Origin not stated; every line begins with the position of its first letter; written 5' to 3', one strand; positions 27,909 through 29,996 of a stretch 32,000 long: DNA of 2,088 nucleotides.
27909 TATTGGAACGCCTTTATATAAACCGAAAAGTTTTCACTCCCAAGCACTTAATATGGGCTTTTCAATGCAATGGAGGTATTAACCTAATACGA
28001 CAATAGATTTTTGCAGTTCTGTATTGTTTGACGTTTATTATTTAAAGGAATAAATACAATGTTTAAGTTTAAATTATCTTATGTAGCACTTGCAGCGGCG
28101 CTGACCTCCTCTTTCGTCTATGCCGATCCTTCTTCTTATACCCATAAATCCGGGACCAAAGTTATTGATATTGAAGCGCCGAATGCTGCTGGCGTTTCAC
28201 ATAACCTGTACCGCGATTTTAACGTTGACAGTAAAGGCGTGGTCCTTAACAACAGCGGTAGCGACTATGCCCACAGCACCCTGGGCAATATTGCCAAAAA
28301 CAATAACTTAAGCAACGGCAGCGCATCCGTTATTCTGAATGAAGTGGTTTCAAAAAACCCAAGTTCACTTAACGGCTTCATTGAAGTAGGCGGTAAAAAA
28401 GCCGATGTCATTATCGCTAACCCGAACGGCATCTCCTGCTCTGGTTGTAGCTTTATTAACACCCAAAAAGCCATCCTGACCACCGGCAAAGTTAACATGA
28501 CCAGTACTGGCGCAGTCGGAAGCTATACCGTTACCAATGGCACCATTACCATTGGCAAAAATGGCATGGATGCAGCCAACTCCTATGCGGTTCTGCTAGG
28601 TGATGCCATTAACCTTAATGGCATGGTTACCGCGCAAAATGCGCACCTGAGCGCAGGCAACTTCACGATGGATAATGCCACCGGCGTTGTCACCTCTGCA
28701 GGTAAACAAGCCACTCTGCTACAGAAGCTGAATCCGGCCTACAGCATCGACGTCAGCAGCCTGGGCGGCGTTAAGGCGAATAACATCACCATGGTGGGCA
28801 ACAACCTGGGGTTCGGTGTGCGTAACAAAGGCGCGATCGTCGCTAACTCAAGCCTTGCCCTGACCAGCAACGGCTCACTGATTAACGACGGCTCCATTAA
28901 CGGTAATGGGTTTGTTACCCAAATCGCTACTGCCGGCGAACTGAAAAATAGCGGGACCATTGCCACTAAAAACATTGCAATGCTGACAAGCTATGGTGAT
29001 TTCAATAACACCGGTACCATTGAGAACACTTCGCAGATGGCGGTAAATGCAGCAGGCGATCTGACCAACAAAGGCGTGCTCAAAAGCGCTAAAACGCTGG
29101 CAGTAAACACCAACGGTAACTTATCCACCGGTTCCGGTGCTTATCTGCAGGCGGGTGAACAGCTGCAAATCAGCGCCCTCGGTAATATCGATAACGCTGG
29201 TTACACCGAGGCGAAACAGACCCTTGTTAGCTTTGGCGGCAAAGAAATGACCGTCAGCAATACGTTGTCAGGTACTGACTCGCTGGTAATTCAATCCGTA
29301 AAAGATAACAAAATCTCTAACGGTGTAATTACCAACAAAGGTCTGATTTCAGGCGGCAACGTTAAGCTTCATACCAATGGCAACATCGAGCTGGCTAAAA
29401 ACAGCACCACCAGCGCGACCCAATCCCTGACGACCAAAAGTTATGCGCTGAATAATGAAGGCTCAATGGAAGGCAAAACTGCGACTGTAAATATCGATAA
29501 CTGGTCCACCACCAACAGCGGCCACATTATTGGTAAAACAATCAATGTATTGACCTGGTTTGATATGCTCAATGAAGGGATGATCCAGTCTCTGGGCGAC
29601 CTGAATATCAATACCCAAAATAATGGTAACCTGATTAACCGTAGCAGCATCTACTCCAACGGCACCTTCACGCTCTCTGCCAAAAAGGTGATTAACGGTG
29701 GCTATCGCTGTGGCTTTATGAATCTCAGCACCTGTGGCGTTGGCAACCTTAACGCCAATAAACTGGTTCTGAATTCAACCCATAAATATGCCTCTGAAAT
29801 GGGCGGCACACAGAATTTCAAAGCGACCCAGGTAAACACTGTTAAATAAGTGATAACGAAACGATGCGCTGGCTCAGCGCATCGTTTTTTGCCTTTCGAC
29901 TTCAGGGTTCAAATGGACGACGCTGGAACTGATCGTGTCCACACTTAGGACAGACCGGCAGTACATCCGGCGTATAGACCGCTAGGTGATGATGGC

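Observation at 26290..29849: Compact two-partner secretion pair: ShlB-type TpsB plus a 596-aa 'mini' TpsA with no recognisable cargo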

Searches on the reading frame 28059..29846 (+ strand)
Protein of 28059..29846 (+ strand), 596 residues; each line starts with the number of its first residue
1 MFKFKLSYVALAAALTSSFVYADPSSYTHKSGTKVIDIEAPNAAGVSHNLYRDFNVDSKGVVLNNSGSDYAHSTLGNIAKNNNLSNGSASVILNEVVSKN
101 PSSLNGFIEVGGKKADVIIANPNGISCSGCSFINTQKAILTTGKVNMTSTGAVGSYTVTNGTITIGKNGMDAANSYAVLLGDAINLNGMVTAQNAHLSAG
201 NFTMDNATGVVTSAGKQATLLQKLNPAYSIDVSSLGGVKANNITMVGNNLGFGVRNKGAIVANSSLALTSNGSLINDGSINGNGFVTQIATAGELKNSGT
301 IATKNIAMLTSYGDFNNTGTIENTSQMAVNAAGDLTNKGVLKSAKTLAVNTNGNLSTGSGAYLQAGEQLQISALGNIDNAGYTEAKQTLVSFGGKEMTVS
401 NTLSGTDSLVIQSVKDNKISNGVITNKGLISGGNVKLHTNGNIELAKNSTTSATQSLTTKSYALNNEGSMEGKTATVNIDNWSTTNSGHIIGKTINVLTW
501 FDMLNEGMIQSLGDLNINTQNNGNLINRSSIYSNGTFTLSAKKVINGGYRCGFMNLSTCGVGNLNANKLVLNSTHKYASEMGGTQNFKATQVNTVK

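Call 3: search_protein_families(library=pfam, proteins=[window:28059-29846:+], max_evalue=0.01)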
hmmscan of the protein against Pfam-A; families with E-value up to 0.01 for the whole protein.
window:28059-29846:+ (596 aa): 2 families
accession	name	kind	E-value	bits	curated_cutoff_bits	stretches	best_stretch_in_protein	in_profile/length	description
PF05860.19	TPS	-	4.7e-41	141.8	33.5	1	28-274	18-250/252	TPS secretion domain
PF05594.20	Fil_haemagg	-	0.005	17.9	21.5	1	313-381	14-72/72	Haemagglutinin repeat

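Call 4: search_protein_families(library=ncbifam, proteins=[window:28059-29846:+], max_evalue=0.01)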
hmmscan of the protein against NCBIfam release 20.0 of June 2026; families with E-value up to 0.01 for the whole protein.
window:28059-29846:+ (596 aa): 1 family
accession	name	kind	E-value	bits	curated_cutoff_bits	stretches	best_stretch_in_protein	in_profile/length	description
TIGR01901.1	adhes_NPXG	domain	1.5e-21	76.1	29.1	1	48-144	1-77/79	filamentous hemagglutinin N-terminal domain-containing protein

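Call 6: find_homologous_proteins(query=window:28059-29846:+)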
Query window:28059-29846:+ (596 aa): 586 proteins with E <= 0.001 among 8000 candidates; the best 120 are listed.
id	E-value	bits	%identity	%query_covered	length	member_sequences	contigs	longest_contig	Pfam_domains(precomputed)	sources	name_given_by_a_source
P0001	0.0e+0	1162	94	100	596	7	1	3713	PF05860.20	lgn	-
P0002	0.0e+0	1030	83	100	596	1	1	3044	PF05860.20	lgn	-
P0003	1.9e-249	847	70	100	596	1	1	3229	PF05860.20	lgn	-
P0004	3.9e-230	783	65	100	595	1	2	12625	PF05860.20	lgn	-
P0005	8.7e-228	775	64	100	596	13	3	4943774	PF05860.20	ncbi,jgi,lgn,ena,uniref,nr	ncbi:filamentous hemagglutinin N-terminal domain-containing protein [Leclercia sp. 29361]|uniref:fil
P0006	1.6e-226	771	64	100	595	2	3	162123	PF05860.20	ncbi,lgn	-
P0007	2.8e-226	770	63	100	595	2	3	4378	PF05860.20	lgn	-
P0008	2.2e-225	767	63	100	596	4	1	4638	PF05860.20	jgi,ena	-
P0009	9.3e-222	755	62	100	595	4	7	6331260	PF05860.20,PF05594.21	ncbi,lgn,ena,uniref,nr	ncbi:filamentous hemagglutinin N-terminal domain-containing protein [Klebsiella sp. RHBSTW-00484]|un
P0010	2.3e-221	754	63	100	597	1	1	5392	PF05860.20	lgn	-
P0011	3.7e-221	753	63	100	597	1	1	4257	PF05860.20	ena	-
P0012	5.0e-221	753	63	100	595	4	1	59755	PF05860.20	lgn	-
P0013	5.3e-221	753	63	100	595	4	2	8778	PF05860.20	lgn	-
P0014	6.7e-221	753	63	100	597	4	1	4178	PF05860.20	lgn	-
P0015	6.9e-221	752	63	100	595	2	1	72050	PF05860.20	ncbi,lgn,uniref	ncbi:two-partner secretion domain-containing protein [Enterobacter soli]|uniref:two-partner secretio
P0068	1.2e-183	630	57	100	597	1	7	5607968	PF05860.20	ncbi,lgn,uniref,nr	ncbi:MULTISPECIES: filamentous hemagglutinin N-terminal domain-containing protein [Klebsiella]|unire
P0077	6.5e-183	627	57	100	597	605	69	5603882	PF05860.20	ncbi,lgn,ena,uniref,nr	ncbi:filamentous hemagglutinin N-terminal domain-containing protein [Klebsiella sp. 10982]|uniref:Fi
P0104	7.7e-182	624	56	100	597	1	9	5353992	PF05860.20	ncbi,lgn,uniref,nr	ncbi:filamentous hemagglutinin N-terminal domain-containing protein [Klebsiella pneumoniae]|uniref:f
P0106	8.0e-182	624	56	100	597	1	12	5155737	PF05860.20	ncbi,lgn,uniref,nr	ncbi:TPA: filamentous hemagglutinin N-terminal domain-containing protein [Klebsiella pneumoniae]|uni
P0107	8.5e-182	623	56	100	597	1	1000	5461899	PF05860.20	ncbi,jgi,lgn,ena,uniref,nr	ncbi:TPA: filamentous hemagglutinin N-terminal domain-containing protein [Klebsiella pneumoniae]|uni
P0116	9.8e-182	623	56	100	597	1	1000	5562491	PF05860.20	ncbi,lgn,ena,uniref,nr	ncbi:TPA: filamentous hemagglutinin N-terminal domain-containing protein [Klebsiella pneumoniae]|uni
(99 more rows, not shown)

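Call 13: find_encoding_contigs(protein=window:28059-29846:+, flank=10000, max_places=4)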
Protein window:28059-29846:+ (596 aa): 3 contigs read that carry it; 3 places shown.
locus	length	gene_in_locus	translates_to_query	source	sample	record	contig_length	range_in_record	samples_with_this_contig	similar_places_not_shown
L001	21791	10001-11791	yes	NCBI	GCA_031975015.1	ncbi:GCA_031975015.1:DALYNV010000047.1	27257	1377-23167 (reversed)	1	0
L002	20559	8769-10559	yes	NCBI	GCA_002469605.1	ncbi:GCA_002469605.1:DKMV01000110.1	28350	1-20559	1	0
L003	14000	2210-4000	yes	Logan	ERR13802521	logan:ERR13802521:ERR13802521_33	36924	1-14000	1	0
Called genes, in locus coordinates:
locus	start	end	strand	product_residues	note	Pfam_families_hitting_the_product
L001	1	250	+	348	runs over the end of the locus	PF02562:PhoH, PF13245:AAA_19 (weak), PF13604:AAA_30 (weak)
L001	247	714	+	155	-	PF02130:YbeY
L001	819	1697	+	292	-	PF21917:NMB0537_N, PF00571:CBS, PF03471:CorC_HlyC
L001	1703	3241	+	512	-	PF20154:LNT_N, PF00795:CN_hydrolase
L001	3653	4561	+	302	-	PF09084:NMT1 (faint), PF00497:SBP_bac_3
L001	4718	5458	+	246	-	PF00528:BPD_transp_1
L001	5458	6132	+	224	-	PF00528:BPD_transp_1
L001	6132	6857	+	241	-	PF03215:Rad17 (faint), PF02463:SMC_N (weak), PF00005:ABC_tran, PF13304:AAA_21 (faint)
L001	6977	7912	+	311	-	PF01156:IU_nuc_hydro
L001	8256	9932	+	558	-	PF08479:POTRA_2, PF17287:POTRA_3, PF03865:ShlB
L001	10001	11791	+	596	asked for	PF05860:TPS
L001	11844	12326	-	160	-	PF07295:DUF1451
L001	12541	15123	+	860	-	PF00133:tRNA-synt_1, PF09334:tRNA-synt_1g, PF13603:tRNA-synt_1_2, PF00133:tRNA-synt_1, PF08264:Anticodon_1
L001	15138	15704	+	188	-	PF04390:LptE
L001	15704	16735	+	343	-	PF06144:DNA_pol3_delta, PF14840:DNA_pol3_delt_C, PF21694:DNA_pol3_delta_C (weak)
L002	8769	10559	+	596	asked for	PF05860:TPS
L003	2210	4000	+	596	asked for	PF05860:TPS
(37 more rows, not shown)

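Call 14: find_encoding_contigs(protein=P0116, flank=8000, max_places=3)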
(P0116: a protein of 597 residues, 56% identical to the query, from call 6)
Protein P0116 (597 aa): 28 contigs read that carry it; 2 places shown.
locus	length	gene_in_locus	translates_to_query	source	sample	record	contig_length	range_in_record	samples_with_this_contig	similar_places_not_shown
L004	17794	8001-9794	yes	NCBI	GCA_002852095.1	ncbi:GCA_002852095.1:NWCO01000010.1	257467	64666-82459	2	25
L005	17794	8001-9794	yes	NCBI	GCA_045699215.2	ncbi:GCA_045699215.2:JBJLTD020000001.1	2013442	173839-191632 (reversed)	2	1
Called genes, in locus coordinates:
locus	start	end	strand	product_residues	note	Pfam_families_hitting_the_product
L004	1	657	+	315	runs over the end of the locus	PF21917:NMB0537_N, PF00571:CBS, PF03471:CorC_HlyC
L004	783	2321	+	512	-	PF20154:LNT_N, PF00795:CN_hydrolase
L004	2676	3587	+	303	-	PF00497:SBP_bac_3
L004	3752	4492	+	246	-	PF00528:BPD_transp_1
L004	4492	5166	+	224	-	PF00528:BPD_transp_1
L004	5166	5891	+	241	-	PF02463:SMC_N (weak), PF00005:ABC_tran, PF13304:AAA_21 (faint)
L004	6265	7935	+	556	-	PF08479:POTRA_2, PF17287:POTRA_3, PF03865:ShlB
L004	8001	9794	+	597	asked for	PF05860:TPS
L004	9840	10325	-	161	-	PF07295:DUF1451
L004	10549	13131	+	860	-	PF00133:tRNA-synt_1, PF09334:tRNA-synt_1g, PF13603:tRNA-synt_1_2, PF00133:tRNA-synt_1, PF08264:Anticodon_1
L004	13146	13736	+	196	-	PF04390:LptE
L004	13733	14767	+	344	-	PF06144:DNA_pol3_delta, PF14840:DNA_pol3_delt_C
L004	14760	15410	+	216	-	PF01467:CTP_transf_like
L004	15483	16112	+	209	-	PF00300:His_Phos_1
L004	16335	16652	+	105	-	PF02410:RsfS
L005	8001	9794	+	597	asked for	PF05860:TPS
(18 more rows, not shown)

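Call 15: find_related_loci(query=A1, collection=genome_contigs, flank=6000)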
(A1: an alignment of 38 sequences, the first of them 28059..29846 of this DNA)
Query A1 (596 aa) in genome_contigs; peptide patterns used: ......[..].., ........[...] (x = any residue, [..] = any of these).
495 stretches matched a pattern; 471 encode a relative of the query (tblastn E <= 1e-3); the best 80 are kept; 79 distinct loci.
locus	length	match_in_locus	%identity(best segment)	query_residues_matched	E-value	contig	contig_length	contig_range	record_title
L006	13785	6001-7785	63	1-596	0e+0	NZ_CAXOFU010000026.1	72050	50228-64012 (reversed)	Enterobacter soli strain FFMG-34-3-21 isolate FFMG_34-3-21 FFMG_34-3-21.1:26, whole genome shotgun sequence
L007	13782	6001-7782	62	1-596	0e+0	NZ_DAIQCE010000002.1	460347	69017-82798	MAG: Leclercia sp. isolate CTOTU48187 NODE_2_length_460347_cov_27.141551, whole genome shotgun sequence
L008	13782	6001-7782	61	1-593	0e+0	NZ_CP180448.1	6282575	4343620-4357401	Klebsiella sp. MISC125 chromosome, complete genome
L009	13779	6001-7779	61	1-595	0e+0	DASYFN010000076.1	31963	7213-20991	MAG TPA_asm: Klebsiella sp. isolate SMAG_U5015 k141_5052540, whole genome shotgun sequence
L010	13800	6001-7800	60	1-596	0e+0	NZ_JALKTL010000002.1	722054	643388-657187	Leclercia adecarboxylata strain MGG-10dp contig00002, whole genome shotgun sequence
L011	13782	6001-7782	61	1-595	0e+0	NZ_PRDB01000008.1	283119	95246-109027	Klebsiella michiganensis strain DSM 25444 contig_8, whole genome shotgun sequence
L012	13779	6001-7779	61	1-592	0e+0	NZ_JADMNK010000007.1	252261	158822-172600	Leclercia sp. EMC7 NODE_7_length_252261_cov_193.010553, whole genome shotgun sequence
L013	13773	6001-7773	58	1-596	0e+0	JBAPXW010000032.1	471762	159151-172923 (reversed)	MAG: Leclercia sp. isolate MFD00208_ilm_asm_bin2 k127_211891, whole genome shotgun sequence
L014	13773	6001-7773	56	1-595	0e+0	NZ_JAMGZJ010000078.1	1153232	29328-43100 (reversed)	Silvania confinis strain H4N4 NODE_1_length_1153232_cov_74.376679, whole genome shotgun sequence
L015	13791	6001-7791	56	1-596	0e+0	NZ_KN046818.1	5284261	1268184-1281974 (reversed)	Klebsiella pneumoniae strain ATCC 13883 scaffold1, whole genome shotgun sequence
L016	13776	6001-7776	56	1-596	0e+0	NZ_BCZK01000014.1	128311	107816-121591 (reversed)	Klebsiella oxytoca NBRC 105695, whole genome shotgun sequence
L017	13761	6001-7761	53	1-595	0e+0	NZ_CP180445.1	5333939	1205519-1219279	Klebsiella sp. R390 chromosome, complete genome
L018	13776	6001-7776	55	1-596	0e+0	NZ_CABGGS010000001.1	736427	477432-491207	Klebsiella spallanzanii isolate SB6411, whole genome shotgun sequence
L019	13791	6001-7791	59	1-596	0e+0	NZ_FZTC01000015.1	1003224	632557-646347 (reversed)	Klebsiella grimontii strain 06D021, whole genome shotgun sequence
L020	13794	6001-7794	47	1-594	6e-161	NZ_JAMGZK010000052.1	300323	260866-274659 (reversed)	Silvania hatchlandensis strain H19S6 NODE_4_length_300323_cov_55.674992, whole genome shotgun sequence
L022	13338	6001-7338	41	1-471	2e-86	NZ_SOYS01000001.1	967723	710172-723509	Cedecea colo strain ZA scaffold_0, whole genome shotgun sequence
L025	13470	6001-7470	36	8-571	7e-67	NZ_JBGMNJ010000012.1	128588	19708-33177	Pantoea sp. C2G6 assembly_contig_12, whole genome shotgun sequence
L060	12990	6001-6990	43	1-341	4e-64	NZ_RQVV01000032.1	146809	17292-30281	Erwinia endophytica strain A41C3 Seq33, whole genome shotgun sequence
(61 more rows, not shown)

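Call 18: list_cluster_members(proteins=[window:28059-29846:+, window:29905-30384:-, window:25023-25967:+])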
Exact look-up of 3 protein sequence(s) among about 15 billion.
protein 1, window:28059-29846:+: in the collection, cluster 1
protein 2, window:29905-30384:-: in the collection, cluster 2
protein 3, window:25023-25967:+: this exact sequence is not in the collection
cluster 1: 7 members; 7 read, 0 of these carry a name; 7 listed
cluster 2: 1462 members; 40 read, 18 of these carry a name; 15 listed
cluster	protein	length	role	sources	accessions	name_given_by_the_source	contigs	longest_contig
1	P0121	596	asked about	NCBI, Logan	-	-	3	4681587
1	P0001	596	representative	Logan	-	-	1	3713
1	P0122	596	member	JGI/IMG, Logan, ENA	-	-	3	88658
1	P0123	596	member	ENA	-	-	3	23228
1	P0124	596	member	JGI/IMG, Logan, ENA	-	-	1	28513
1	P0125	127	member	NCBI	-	-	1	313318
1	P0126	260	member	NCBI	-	-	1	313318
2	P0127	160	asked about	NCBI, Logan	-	-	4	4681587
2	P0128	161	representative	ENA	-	-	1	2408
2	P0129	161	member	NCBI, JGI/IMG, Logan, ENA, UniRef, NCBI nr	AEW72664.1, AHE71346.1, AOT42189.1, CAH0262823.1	hypothetical protein AZ021_002782 [Enterobacter ludwigii] | Protein of unknown function (DUF1451). | YbeL n=3 Tax=Enterobacter ludwigii TaxID=299767 RepID=G8LE88_9ENTR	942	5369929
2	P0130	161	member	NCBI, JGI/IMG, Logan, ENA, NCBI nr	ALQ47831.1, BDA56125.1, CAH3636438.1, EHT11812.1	Protein of uncharacterised function (DUF1451) [Raoultella ornithinolytica] | rubrerythrin | hypothetical protein ATN83_3720 [Raoultella ornithinolytica]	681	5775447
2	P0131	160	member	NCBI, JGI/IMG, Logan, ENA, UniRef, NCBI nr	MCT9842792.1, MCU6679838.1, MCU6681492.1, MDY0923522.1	zinc ribbon-containing protein [Leclercia sp. 29361] | Zinc ribbon-containing protein n=1 Tax=Leclercia tamurae TaxID=2926467 ... | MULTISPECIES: zinc ribbon-containing protein [Leclercia]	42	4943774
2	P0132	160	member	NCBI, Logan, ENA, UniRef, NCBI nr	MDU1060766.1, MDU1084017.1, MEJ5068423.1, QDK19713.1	MAG: zinc ribbon-containing protein [Leclercia adecarboxylata] | Zinc ribbon-containing protein n=1 Tax=Leclercia adecarboxylata TaxID=83655 ... | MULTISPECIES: zinc ribbon-containing protein [Leclercia]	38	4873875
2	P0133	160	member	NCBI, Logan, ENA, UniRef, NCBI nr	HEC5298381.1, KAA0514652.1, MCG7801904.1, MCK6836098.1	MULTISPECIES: zinc ribbon-containing protein [Enterobacter] | Zinc ribbon-containing protein n=1 Tax=Enterobacter vonholyi TaxID=2797505 ...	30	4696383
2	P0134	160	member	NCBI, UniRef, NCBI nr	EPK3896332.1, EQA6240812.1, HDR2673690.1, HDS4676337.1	zinc ribbon-containing protein [Enterobacter ludwigii] | zinc ribbon-containing protein n=1 Tax=Enterobacter ludwigii TaxID=299767 ...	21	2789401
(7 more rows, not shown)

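Call 19: predict_structure(alignment_id=A1)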
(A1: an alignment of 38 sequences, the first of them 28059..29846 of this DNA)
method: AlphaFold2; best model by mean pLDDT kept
length: 596 residues; sequences in the alignment: 38
mean_pLDDT: 91.4   pTM: 0.86
mean pLDDT of the five models: 91.4, 90.7, 90.7, 86.3, 84.0
residues with pLDDT >= 90: 469; 70-90: 87; 50-70: 18; < 50: 22
segments of 3 or more residues with pLDDT < 50: 1-22
pLDDT, mean of each block of 10 residues (from residue 1): 33 35 75 91 89 91 92 89 82 90 95 94 95 96 92 91 96 94 96 95 88 71 68 97 85 89 95 95 95 96 97 98 98 98 98 98 98 98 98 98 98 96 98 98 98 98 98 95 97 97 97 97 95 97 93 87 97 92 94 90
secondary structure, 60 per line:
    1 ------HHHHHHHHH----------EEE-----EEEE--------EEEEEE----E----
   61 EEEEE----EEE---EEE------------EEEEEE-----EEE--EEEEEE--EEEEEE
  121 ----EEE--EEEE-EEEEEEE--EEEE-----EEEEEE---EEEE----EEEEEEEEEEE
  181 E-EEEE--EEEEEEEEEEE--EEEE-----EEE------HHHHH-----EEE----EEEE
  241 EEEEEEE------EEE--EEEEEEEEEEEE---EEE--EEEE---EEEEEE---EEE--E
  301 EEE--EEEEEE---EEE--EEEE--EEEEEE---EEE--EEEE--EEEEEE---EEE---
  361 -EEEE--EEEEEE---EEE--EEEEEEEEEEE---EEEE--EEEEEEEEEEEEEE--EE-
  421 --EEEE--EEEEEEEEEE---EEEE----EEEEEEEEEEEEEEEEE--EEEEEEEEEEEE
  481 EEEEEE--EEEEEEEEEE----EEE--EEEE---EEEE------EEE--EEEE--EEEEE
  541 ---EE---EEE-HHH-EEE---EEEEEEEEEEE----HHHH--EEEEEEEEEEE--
elements in order: H7-15 E26-28 E34-37 E46-51 E61-65 E70-72 E76-78 E91-96 E102-104 E107-112 E115-120 E125-127 E130-133 E135-141 E144-147 E153-158 E162-165 E170-181 E183-186 E189-199 E202-205 E211-213 H220-224 E230-232 E237-247 E254-256 E259-270 E274-276 E279-282 E286-291 E295-297 E300-303 E306-311 E315-317 E320-323 E326-331 E335-337 E340-343 E346-351 E355-357 E362-365 E368-373 E377-379 E382-392 E396-399 E402-415 E423-426 E429-438 E442-445 E450-466 E469-486 E489-498 E503-505 E508-511 E515-518 E525-527 E530-533 E536-540 E549-551 E557-559 E563-573 H578-581 E584-594

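Call 22: search_solved_structures(query=window:28059-29846:+, max_evalue=0.001)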
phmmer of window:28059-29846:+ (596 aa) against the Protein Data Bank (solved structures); distinct sequences matched with E-value up to 0.001: 12.
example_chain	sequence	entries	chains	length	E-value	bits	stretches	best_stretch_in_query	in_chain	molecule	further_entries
6pyk_A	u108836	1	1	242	8.5e-33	116.8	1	28-255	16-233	Hemolysin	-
5keh_A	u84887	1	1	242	1.6e-32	115.9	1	28-255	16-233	Hemolysin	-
5sz8_A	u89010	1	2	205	1.7e-32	115.8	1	28-205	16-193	Hemolysin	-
6pzl_A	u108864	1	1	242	1.7e-32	115.8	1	28-255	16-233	Hemolysin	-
5kf3_A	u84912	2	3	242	2.3e-32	115.4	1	28-255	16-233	Hemolysin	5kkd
4w8r_A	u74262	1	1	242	2.4e-32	115.4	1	28-255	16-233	Hemolysin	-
4w8q_A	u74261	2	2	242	2.6e-32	115.2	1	28-255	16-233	Hemolysin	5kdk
4w8t_A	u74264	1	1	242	2.6e-32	115.2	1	28-255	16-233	Hemolysin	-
3fy3_A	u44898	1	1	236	3.1e-32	115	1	28-254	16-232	Hemolysin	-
6q0p_A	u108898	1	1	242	4.9e-32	114.3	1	28-255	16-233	Hemolysin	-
4w8s_A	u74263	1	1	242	5e-32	114.3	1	28-255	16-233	Hemolysin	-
1rwr_A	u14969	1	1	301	1.7e-31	112.5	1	34-285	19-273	Filamentous hemagglutinin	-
